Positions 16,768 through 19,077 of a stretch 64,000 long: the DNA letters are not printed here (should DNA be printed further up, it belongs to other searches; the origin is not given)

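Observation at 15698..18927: GH1 beta-glucosidase coupled to a cNMP-binding/ParA-like/patatin phospholipase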

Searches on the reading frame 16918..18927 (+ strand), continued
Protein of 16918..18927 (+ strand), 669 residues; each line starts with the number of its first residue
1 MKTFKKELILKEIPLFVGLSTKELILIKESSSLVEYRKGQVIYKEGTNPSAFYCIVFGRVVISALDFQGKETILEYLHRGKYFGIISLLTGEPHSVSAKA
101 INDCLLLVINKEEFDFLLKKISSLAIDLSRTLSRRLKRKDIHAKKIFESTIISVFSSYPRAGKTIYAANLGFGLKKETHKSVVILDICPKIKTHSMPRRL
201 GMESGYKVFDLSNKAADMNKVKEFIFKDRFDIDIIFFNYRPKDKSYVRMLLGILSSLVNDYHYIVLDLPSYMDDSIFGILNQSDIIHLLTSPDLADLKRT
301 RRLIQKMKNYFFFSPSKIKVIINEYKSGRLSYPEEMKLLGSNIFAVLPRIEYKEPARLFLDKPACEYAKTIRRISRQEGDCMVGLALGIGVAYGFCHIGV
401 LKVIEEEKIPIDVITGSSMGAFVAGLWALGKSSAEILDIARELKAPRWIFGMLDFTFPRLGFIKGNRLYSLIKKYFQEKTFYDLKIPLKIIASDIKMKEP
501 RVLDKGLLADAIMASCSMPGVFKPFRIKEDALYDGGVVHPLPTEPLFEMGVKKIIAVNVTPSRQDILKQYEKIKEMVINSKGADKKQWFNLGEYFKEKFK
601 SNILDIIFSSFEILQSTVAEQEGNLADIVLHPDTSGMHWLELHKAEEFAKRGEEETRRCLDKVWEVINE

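Call 28: list_cluster_members(proteins=[P0124, P0133, P0141, P0155, P0172, P0189, P0211, P0247, P0260, P0249])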
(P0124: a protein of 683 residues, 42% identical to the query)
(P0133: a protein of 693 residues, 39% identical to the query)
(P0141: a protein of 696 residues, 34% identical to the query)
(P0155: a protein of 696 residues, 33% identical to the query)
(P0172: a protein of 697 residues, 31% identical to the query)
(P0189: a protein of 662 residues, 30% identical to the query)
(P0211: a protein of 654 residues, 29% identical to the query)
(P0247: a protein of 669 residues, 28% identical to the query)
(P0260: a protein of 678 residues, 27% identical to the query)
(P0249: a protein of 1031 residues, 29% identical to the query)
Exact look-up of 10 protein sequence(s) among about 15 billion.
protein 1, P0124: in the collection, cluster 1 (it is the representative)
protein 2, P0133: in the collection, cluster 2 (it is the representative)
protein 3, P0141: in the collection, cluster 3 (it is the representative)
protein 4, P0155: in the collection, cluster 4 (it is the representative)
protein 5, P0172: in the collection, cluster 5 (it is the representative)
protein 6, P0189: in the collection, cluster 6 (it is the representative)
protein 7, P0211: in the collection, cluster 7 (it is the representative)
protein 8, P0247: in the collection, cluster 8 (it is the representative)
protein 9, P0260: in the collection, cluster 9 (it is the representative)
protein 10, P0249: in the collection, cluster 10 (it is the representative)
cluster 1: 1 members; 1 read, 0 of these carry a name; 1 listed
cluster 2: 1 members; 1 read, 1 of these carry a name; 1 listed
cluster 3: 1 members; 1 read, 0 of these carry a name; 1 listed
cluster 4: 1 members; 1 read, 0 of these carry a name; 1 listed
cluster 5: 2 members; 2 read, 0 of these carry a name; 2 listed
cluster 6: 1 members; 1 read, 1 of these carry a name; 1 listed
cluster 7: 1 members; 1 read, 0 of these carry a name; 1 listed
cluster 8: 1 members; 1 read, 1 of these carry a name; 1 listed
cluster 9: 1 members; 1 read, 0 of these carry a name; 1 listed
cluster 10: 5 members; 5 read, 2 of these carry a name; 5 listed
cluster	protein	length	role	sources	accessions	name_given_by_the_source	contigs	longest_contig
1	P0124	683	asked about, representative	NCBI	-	-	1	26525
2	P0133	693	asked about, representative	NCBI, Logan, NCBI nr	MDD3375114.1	MAG: patatin-like phospholipase family protein [Candidatus Omnitrophica bacterium] | patatin-like phospholipase family protein [Candidatus Omnitrophota bacterium]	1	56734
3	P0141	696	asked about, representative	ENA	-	-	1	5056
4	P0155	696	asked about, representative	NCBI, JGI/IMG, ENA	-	-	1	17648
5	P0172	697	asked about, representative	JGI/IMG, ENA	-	-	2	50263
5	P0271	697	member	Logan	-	-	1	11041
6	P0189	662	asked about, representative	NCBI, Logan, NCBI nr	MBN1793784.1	MAG: cyclic nucleotide-binding domain-containing protein [Candidatus Omnitrophica ... | cyclic nucleotide-binding domain-containing protein [Candidatus Omnitrophota bacterium]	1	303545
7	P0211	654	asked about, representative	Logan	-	-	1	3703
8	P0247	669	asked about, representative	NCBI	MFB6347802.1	MAG: patatin-like phospholipase family protein [bacterium]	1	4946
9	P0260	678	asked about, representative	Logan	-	-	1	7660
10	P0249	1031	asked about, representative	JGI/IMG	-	CRP-like cAMP-binding protein/predicted acylesterase/phospholipase RssA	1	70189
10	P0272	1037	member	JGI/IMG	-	NTE family protein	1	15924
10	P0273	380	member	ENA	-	-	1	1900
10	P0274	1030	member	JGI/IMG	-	-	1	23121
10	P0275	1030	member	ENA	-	-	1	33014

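Call 29: find_encoding_contigs(protein=P0189, flank=8000, max_places=2)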
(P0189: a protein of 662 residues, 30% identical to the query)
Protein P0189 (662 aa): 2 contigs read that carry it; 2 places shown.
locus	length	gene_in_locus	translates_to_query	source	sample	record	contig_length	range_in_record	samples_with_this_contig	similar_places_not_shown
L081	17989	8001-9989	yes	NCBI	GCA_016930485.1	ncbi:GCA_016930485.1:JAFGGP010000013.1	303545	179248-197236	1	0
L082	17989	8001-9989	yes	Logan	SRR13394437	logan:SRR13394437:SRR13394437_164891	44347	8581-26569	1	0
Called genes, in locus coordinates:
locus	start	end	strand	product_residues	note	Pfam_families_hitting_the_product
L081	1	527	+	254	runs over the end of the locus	-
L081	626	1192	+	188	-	PF05036:SPOR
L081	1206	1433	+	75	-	-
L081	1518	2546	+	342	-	PF06347:SH3_4 (faint), PF08239:SH3_3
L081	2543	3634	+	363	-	PF00465:Fe-ADH (weak), PF13685:Fe-ADH_2, PF01761:DHQ_synthase, PF24621:DHQS_C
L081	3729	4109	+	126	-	PF07238:PilZ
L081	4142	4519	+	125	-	-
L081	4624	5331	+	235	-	PF00730:HhH-GPD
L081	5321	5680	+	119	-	-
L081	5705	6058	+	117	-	PF11969:DcpS_C, PF01230:HIT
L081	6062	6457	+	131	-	PF07238:PilZ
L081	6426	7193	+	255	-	PF13483:Lactamase_B_3, PF12706:Lactamase_B_2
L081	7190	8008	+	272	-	PF01887:SAM_HAT_N, PF20257:SAM_HAT_C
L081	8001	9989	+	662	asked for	PF00027:cNMP_binding, PF01734:Patatin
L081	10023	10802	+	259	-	PF01012:ETF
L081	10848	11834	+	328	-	PF01012:ETF, PF00766:ETF_alpha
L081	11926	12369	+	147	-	PF07238:PilZ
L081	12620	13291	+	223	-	PF00753:Lactamase_B, PF12706:Lactamase_B_2, PF23023:Anti-Pycsar_Apyc1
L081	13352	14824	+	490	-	PF01841:Transglut_core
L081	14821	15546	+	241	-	PF00005:ABC_tran, PF13304:AAA_21 (weak)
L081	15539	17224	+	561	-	PF16949:ABC_tran_2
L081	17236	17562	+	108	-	PF01588:tRNA_bind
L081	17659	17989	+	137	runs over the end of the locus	PF22091:DUF6941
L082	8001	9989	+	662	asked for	PF00027:cNMP_binding, PF01734:Patatin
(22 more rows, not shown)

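Call 30: find_encoding_contigs(protein=P0133, flank=8000, max_places=2)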
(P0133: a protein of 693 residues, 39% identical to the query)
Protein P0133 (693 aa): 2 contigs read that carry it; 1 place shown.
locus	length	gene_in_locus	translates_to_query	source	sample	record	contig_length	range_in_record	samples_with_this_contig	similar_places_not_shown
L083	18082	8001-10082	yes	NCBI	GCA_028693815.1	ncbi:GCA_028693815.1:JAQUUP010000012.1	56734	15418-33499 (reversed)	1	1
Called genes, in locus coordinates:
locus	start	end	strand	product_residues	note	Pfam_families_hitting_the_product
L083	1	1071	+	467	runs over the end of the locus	PF13537:GATase_7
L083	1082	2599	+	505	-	PF08903:DUF1846, PF20921:DUF1846_C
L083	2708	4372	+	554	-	-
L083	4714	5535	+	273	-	PF13292:DXP_synthase_N, PF00456:Transketolase_N, PF00676:E1_dh, PF09364:XFP_N (weak), PF02775:TPP_enzyme_C (faint)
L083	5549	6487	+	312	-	PF02779:Transket_pyr, PF02780:Transketolase_C, PF22613:Transketolase_C_1 (weak)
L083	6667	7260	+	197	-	PF18933:PsbP_2 (faint)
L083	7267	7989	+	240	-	-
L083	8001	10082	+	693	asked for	PF00027:cNMP_binding, PF13614:AAA_31 (faint), PF01734:Patatin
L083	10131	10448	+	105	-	-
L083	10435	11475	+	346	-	PF00224:PK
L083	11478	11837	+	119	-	PF02629:CoA_binding (faint), PF13380:CoA_binding_2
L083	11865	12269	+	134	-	PF01842:ACT (faint), PF13291:ACT_4 (faint), PF19571:ACT_8, PF22629:ACT_AHAS_ss (faint)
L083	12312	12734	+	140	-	PF00892:EamA, PF06800:Sugar_transport (weak)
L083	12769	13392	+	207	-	PF02965:Met_synt_B12 (faint)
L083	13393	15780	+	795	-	PF02574:S-methyl_trans, PF00809:Pterin_bind, PF02607:B12-binding_2, PF02310:B12-binding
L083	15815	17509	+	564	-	PF00999:Na_H_Exchanger, PF00359:PTS_EIIA_2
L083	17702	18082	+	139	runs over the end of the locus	PF08332:CaMKII_AD, PF14534:DUF4440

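Call 58: list_cluster_members(proteins=[P0210, P0215, P0221, P0246, P0266, P0199, P0224, P0263, P0241, P0259])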
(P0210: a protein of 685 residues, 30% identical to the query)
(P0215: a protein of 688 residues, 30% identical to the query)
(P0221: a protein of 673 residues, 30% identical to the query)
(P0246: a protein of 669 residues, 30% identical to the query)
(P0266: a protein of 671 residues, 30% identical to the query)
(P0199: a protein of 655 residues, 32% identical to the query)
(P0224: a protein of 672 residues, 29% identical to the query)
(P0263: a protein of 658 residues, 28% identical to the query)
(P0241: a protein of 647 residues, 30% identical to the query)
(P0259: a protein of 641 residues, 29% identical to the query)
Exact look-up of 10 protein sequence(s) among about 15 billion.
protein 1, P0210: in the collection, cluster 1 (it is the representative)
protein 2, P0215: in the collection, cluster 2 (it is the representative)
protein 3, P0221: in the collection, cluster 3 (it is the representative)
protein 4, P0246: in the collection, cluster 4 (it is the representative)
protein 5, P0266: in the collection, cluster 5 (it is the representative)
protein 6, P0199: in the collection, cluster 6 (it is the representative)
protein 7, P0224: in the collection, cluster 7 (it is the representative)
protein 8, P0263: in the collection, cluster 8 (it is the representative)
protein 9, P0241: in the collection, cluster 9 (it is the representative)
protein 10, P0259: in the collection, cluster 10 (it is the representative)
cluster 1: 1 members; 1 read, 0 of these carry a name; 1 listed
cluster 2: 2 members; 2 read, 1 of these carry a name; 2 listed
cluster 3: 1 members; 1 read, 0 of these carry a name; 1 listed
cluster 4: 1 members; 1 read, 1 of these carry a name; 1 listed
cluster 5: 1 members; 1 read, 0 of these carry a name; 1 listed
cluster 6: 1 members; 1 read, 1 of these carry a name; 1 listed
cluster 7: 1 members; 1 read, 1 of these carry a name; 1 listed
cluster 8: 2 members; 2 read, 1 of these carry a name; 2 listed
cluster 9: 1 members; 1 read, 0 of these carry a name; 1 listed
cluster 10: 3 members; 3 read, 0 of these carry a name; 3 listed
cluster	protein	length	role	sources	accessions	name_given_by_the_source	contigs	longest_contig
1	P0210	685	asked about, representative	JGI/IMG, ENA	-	-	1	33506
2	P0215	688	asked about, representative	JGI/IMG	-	NTE family protein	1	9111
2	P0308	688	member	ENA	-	-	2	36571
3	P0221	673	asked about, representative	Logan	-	-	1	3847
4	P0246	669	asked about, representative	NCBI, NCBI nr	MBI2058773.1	MAG: cyclic nucleotide-binding domain-containing protein [Nitrospirae bacterium] | cyclic nucleotide-binding domain-containing protein [Nitrospirota bacterium]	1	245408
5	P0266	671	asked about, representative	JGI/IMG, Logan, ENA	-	-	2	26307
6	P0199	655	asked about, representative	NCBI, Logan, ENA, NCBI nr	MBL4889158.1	MAG: patatin-like phospholipase family protein [Candidatus Lindowbacteria bacterium] | patatin-like phospholipase family protein [Candidatus Lindowbacteria bacterium]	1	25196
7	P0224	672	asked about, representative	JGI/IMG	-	NTE family protein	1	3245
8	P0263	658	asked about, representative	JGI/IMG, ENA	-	-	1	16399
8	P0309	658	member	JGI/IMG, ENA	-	NTE family protein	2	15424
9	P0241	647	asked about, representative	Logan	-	-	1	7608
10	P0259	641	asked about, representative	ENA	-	-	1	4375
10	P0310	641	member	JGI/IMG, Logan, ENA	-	-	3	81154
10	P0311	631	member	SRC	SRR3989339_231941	-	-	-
